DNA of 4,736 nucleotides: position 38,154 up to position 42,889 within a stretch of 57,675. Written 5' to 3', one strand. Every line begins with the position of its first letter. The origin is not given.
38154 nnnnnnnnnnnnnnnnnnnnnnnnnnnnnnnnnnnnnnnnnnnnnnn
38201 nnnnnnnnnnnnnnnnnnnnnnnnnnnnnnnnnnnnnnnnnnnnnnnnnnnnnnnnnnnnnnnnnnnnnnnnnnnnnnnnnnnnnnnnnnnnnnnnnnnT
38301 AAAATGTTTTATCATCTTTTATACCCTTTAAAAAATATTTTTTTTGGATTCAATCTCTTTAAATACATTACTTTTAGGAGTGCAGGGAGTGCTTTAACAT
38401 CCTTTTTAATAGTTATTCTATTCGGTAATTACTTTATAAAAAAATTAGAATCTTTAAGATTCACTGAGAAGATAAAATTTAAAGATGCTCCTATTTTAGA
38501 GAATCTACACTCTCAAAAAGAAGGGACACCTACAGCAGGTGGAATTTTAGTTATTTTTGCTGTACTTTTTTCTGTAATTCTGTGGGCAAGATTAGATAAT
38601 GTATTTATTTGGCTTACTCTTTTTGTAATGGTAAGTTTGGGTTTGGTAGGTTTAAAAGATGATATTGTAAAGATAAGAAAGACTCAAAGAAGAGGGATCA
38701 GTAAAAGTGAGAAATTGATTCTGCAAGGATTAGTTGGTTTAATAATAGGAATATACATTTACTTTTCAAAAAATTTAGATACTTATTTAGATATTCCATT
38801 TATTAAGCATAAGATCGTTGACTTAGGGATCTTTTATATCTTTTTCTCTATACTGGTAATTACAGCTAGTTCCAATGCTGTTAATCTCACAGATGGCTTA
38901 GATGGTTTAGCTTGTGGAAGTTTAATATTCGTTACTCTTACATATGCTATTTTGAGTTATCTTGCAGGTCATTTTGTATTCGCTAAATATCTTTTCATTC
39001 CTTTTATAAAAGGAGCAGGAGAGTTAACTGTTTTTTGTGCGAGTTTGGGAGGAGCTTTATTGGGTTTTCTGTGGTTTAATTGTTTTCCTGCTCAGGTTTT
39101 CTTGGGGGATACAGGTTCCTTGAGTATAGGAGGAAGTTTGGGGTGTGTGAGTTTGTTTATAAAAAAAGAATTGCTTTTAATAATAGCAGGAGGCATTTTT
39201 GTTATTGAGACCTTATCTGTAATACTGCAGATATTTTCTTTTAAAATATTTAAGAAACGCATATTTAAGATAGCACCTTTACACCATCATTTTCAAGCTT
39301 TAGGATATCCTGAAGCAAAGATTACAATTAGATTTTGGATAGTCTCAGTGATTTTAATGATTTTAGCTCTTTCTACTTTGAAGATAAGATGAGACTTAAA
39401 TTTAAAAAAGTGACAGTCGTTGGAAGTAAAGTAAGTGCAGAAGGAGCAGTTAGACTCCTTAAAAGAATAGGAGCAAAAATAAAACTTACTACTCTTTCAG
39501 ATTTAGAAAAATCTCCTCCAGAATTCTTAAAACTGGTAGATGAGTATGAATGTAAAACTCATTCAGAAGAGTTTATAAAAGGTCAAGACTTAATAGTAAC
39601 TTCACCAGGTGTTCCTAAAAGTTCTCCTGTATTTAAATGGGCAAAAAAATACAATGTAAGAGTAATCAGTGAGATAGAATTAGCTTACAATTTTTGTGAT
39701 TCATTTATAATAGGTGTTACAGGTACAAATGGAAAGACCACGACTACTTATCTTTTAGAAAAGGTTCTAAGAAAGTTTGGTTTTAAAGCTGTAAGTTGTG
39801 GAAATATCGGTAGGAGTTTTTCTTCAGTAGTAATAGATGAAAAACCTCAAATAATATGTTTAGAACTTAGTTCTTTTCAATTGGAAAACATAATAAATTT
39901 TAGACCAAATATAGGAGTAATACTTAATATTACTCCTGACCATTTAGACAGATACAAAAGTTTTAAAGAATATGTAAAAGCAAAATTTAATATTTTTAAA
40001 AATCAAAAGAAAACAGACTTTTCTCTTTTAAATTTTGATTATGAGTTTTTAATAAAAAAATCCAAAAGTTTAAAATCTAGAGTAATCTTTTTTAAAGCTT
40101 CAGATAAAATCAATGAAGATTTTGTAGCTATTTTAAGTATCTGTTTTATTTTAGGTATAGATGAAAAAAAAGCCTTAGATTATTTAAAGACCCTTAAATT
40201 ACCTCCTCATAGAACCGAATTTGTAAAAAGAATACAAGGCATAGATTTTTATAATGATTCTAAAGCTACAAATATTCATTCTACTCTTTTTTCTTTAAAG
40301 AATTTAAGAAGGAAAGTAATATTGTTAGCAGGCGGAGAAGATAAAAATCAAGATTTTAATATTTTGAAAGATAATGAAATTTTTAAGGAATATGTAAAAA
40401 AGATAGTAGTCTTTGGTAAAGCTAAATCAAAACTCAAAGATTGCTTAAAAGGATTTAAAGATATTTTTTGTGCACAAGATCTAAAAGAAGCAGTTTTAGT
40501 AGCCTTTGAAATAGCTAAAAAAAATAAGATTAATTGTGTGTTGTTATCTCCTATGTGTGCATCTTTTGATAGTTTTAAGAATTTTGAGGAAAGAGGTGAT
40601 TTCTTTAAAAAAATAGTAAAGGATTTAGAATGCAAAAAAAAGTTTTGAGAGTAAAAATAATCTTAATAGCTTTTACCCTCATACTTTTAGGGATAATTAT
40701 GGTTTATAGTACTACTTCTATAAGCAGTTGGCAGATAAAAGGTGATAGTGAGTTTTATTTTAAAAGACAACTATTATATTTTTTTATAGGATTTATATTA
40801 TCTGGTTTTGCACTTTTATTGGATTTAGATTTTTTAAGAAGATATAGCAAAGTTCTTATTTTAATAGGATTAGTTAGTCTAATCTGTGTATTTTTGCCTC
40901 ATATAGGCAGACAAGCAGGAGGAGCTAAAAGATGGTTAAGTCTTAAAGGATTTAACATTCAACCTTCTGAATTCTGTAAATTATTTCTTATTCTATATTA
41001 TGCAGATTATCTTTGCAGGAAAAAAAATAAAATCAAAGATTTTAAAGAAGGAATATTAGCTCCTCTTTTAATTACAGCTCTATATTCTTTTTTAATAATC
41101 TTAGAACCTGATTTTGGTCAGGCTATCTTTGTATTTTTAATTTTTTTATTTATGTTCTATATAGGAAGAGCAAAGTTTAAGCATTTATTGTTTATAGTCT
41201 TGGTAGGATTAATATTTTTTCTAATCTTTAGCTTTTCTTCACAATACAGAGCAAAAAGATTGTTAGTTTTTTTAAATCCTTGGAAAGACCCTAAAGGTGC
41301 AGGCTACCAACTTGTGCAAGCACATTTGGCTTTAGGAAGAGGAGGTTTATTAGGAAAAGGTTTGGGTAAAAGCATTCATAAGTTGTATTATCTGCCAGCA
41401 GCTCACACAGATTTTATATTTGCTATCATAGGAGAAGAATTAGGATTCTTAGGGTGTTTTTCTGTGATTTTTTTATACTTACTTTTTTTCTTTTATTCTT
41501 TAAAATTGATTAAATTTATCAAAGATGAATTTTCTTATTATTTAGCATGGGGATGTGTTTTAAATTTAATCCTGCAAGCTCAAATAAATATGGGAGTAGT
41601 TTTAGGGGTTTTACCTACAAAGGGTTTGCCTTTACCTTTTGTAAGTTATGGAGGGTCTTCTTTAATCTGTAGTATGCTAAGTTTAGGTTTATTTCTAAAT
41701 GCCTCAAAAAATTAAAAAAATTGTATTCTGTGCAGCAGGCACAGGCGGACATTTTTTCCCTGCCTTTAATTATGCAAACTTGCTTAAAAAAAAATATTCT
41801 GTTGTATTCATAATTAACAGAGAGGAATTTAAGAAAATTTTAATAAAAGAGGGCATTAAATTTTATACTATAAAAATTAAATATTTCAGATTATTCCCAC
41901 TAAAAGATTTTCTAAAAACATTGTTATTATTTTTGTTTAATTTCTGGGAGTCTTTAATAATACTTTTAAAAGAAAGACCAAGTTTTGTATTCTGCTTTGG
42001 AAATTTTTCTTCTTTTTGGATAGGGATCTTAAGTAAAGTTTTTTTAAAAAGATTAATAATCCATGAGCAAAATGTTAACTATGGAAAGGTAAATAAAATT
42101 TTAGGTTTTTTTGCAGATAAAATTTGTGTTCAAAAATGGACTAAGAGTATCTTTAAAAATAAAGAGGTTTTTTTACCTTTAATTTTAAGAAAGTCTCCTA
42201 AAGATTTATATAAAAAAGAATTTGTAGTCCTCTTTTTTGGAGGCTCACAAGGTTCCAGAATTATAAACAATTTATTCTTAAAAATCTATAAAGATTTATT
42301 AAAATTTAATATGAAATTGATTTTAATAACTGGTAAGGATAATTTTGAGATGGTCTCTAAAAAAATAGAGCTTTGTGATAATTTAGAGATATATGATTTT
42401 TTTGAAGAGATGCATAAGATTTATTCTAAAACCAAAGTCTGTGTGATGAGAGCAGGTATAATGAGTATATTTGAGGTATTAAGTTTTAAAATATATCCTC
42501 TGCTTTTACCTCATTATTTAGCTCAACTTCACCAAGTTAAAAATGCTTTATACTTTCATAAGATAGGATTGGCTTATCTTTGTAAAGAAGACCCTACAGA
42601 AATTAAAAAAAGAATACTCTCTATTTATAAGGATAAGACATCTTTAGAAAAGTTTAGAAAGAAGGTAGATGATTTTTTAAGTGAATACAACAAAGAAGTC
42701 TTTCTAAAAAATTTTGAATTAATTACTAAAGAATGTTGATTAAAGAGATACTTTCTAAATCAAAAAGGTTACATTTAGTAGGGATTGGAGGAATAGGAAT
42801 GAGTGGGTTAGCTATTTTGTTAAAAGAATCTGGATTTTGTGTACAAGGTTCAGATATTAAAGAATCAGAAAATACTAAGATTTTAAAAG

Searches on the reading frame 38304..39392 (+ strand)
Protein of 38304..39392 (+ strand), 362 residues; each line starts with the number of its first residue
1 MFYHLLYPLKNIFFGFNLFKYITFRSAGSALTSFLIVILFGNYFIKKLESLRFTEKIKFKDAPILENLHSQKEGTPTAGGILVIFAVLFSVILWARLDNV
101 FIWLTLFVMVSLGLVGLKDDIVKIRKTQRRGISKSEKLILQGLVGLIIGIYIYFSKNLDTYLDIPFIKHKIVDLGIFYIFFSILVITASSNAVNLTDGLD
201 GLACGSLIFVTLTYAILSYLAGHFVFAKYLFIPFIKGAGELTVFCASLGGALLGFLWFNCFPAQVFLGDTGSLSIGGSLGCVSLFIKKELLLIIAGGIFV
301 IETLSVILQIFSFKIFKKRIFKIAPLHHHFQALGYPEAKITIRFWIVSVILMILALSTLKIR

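Call 9: search_protein_families(library=pfam, proteins=[window:38304-39392:+], max_evalue=0.0001)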
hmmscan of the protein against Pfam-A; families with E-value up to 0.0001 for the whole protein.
window:38304-39392:+ (362 aa): 1 family
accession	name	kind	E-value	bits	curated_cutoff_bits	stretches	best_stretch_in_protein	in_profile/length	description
PF00953.26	Glycos_transf_4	-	8.5e-31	107.5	27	1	103-285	2-158/160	Glycosyl transferase family 4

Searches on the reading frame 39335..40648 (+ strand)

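Call 9: search_protein_families(library=pfam, proteins=[window:39335-40648:+], max_evalue=0.0001)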
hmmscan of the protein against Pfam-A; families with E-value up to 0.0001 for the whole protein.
window:39335-40648:+ (437 aa): 3 families
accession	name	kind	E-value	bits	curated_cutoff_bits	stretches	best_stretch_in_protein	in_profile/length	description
PF08245.18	Mur_ligase_M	-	8.1e-28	98.2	24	1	128-259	1-151/200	Mur ligase middle domain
PF02875.26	Mur_ligase_C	-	1.4e-08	36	28.4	1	292-404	1-123/127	Mur ligase, glutamate ligase domain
PF21799.2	MurD-like_N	-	2.6e-06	28.1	27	1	24-111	1-87/88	Mur ligase MurD-like, N-terminal domain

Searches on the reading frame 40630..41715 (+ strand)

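Call 48: search_protein_families(library=pfam, proteins=[window:40630-41715:+], max_evalue=0.00001)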
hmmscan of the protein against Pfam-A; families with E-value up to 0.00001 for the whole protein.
window:40630-41715:+ (361 aa): 1 family
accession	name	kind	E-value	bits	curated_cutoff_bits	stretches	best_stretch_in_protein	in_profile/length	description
PF01098.24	FTSW_RODA_SPOVE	-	4.1e-108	362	26.4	1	10-360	4-352/356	Cell cycle protein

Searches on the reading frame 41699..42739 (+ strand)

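Call 48: search_protein_families(library=pfam, proteins=[window:41699-42739:+], max_evalue=0.00001)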
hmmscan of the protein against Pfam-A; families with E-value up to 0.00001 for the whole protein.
window:41699-42739:+ (346 aa): 2 families
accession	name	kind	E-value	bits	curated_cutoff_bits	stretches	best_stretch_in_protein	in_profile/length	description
PF04101.22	Glyco_tran_28_C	-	1.2e-21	77.9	22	1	176-321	1-152/166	Glycosyltransferase family 28 C-terminal domain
PF03033.26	Glyco_transf_28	-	2.8e-21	76.5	26.2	1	8-143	1-138/139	Glycosyltransferase family 28 N-terminal domain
